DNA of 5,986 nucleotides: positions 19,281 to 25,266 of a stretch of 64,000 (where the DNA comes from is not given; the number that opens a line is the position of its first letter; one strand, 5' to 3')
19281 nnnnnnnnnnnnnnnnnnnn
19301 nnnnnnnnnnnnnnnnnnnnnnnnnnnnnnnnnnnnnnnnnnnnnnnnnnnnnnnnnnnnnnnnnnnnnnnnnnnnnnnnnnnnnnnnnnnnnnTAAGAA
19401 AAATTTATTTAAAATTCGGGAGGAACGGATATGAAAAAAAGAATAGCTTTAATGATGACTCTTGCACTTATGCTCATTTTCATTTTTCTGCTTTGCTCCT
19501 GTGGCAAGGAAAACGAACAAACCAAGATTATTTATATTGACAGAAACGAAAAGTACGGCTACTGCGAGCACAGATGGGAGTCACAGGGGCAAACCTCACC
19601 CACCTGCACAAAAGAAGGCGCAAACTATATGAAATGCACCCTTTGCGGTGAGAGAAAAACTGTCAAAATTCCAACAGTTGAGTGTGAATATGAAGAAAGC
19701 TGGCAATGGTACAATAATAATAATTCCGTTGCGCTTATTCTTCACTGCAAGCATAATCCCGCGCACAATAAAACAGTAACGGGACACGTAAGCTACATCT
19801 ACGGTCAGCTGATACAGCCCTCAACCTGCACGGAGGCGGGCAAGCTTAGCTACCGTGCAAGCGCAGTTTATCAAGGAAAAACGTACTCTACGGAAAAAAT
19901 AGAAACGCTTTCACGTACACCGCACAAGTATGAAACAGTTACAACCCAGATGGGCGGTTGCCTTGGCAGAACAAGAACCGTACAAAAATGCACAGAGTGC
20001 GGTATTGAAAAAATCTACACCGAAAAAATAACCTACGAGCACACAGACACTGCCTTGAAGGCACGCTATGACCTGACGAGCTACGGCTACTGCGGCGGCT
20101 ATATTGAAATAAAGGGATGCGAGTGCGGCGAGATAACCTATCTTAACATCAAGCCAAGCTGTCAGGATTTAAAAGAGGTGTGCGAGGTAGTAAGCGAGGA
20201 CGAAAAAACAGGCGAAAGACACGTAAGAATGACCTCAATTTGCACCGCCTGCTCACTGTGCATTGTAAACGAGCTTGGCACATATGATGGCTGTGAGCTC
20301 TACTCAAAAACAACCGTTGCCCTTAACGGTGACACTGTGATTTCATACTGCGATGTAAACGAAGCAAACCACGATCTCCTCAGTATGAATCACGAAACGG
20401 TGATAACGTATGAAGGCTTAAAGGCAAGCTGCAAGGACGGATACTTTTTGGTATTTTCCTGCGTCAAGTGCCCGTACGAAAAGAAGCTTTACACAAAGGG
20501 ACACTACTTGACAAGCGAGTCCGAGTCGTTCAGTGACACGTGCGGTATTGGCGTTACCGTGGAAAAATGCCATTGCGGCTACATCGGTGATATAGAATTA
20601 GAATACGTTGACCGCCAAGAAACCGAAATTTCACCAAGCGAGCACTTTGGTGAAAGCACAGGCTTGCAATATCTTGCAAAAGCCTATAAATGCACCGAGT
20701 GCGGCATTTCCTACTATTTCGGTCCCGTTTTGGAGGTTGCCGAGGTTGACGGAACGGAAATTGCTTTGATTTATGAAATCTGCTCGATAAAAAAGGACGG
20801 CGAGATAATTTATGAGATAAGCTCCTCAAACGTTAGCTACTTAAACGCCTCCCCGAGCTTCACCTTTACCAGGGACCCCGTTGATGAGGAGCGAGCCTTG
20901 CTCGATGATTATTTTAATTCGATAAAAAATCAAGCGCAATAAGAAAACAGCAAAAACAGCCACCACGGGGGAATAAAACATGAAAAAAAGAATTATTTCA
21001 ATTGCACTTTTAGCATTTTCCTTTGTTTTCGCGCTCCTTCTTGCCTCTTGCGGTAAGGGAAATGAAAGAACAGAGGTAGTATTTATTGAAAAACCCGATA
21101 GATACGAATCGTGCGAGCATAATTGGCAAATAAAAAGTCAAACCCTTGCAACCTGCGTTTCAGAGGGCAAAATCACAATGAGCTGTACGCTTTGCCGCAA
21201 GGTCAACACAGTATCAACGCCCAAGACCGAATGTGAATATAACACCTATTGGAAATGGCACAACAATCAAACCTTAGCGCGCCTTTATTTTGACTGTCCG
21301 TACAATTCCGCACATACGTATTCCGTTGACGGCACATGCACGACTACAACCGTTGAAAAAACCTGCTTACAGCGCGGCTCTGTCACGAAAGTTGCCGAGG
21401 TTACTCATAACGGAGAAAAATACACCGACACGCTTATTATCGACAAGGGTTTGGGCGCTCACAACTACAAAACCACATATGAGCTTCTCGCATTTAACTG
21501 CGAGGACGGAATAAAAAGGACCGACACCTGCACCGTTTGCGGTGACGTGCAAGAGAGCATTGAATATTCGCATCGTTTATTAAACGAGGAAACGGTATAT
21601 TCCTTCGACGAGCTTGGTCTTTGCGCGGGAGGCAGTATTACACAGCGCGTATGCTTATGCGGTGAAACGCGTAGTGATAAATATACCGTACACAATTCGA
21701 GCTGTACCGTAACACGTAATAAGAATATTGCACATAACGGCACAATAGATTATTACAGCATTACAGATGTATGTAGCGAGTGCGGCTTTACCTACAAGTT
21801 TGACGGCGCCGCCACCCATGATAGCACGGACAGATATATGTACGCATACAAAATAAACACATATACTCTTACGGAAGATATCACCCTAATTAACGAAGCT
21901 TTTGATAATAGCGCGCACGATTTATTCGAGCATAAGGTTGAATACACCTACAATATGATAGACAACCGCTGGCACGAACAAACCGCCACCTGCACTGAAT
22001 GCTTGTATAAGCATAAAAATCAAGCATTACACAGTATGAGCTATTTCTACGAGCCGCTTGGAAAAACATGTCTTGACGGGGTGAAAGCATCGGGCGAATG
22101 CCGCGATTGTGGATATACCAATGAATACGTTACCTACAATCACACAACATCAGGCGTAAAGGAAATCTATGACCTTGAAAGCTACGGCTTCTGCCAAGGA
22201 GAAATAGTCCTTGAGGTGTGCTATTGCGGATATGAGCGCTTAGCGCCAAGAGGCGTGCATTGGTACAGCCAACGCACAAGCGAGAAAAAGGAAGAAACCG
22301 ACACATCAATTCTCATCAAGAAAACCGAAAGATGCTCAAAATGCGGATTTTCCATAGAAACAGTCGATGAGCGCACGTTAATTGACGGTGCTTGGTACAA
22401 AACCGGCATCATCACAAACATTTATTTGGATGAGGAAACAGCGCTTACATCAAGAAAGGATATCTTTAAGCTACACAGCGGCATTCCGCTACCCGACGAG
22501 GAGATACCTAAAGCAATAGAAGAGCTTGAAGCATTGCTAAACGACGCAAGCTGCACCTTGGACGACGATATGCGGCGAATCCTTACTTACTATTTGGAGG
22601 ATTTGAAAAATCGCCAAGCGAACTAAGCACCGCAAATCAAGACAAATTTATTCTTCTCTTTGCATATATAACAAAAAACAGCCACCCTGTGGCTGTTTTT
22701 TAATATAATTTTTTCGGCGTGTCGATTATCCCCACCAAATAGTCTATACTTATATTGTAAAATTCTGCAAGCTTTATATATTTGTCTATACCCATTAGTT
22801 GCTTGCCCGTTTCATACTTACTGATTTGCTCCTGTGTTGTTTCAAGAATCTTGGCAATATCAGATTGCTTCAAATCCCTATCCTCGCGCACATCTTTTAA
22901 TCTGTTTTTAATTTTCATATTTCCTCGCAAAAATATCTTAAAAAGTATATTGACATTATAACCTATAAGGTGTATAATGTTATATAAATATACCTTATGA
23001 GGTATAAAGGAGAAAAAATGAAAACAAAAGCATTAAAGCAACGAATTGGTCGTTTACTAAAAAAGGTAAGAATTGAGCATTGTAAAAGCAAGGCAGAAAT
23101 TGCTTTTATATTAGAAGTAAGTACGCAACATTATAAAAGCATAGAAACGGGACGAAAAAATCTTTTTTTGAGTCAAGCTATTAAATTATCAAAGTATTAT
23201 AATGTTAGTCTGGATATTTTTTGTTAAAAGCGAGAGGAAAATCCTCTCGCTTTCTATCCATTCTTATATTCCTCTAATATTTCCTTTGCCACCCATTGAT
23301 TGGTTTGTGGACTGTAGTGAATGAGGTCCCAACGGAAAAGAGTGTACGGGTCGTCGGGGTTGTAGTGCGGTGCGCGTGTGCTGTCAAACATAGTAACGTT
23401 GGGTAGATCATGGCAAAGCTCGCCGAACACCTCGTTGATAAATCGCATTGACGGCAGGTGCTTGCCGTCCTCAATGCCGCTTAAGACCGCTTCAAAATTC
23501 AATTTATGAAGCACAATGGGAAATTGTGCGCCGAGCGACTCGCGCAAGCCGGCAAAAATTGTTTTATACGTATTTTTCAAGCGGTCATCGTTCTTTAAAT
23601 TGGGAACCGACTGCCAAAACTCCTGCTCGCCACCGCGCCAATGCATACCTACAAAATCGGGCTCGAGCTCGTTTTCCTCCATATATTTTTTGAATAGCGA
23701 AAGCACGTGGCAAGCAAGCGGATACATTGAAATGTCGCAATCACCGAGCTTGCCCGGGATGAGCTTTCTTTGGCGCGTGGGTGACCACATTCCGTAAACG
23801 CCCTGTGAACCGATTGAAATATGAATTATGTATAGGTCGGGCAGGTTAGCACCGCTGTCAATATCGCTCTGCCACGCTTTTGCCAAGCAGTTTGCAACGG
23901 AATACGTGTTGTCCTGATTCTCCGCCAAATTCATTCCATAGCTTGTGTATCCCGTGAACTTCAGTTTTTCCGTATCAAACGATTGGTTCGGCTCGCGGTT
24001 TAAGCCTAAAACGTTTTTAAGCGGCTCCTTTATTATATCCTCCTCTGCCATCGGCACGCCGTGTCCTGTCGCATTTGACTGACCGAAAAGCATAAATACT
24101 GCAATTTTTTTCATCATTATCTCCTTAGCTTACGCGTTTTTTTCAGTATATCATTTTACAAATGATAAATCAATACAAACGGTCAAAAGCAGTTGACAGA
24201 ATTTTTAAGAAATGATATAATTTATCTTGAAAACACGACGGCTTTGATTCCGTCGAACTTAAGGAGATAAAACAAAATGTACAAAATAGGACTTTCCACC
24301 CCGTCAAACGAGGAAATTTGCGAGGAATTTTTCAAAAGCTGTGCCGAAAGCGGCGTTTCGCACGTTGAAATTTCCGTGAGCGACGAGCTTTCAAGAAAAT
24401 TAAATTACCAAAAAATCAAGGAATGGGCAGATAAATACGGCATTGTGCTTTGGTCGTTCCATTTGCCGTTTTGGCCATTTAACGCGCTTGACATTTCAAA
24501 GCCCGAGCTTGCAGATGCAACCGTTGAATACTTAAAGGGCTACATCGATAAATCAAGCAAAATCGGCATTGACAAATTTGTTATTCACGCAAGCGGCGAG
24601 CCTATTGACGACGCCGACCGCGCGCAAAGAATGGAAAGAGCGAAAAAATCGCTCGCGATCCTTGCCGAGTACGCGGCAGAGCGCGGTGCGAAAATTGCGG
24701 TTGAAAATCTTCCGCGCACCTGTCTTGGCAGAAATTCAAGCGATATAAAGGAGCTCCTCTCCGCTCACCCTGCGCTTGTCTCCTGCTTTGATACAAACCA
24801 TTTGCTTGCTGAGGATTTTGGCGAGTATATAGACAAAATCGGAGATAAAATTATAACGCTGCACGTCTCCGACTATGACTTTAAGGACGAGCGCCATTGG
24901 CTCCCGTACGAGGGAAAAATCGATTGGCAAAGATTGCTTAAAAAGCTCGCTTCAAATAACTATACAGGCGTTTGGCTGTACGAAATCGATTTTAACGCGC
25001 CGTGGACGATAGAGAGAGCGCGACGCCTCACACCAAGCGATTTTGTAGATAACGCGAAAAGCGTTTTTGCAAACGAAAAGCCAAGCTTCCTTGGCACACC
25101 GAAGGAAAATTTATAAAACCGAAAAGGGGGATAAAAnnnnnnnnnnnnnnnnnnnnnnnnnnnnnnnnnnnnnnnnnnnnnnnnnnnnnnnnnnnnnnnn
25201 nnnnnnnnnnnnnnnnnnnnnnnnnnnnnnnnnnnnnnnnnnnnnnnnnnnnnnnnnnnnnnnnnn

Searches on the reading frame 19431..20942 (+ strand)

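Call 17: search_protein_families(library=pfam, proteins=[window:19431-20942:+], max_evalue=0.00001)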
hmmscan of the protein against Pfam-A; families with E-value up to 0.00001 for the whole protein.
window:19431-20942:+ (503 aa): 0 families

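Call 66: search_protein_families(library=pfam, proteins=[window:19431-20942:+], max_evalue=0.05)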
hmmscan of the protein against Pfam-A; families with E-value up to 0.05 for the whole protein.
window:19431-20942:+ (503 aa): 1 family
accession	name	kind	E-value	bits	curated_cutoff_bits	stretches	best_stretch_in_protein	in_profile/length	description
PF16339.10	DUF4969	-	0.041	14.7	31.4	0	1-31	1-31/79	Domain of unknown function (DUF4969)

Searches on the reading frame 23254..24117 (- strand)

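Call 65: search_protein_families(library=pfam, proteins=[window:23254-24117:-], max_evalue=0.01)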
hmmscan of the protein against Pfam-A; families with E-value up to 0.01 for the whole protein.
window:23254-24117:- (287 aa): 1 family
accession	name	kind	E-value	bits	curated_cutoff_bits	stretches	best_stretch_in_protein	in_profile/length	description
PF03629.24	SASA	-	0.0036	17.4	24.8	0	6-249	3-199/226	Carbohydrate esterase, sialic acid-specific acetylesterase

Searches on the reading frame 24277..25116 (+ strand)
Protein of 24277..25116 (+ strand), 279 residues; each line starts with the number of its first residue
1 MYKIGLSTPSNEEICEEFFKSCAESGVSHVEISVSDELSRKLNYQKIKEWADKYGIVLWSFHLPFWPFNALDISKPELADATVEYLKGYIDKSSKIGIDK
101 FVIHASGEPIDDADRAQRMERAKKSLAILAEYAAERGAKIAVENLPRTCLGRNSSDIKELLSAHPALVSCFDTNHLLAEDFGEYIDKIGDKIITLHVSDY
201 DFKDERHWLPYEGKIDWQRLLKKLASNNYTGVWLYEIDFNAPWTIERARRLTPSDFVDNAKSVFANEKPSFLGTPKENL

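Call 65: search_protein_families(library=pfam, proteins=[window:24277-25116:+], max_evalue=0.01)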
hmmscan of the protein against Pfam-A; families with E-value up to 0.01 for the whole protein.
window:24277-25116:+ (279 aa): 2 families
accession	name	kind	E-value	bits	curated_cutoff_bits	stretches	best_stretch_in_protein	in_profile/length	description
PF01261.30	AP_endonuc_2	-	1.5e-31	110.4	31.1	1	20-240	2-235/249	Xylose isomerase-like TIM barrel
PF10566.15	Glyco_hydro_97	-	0.0057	16.5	32.5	0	73-142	23-93/275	Glycoside hydrolase 97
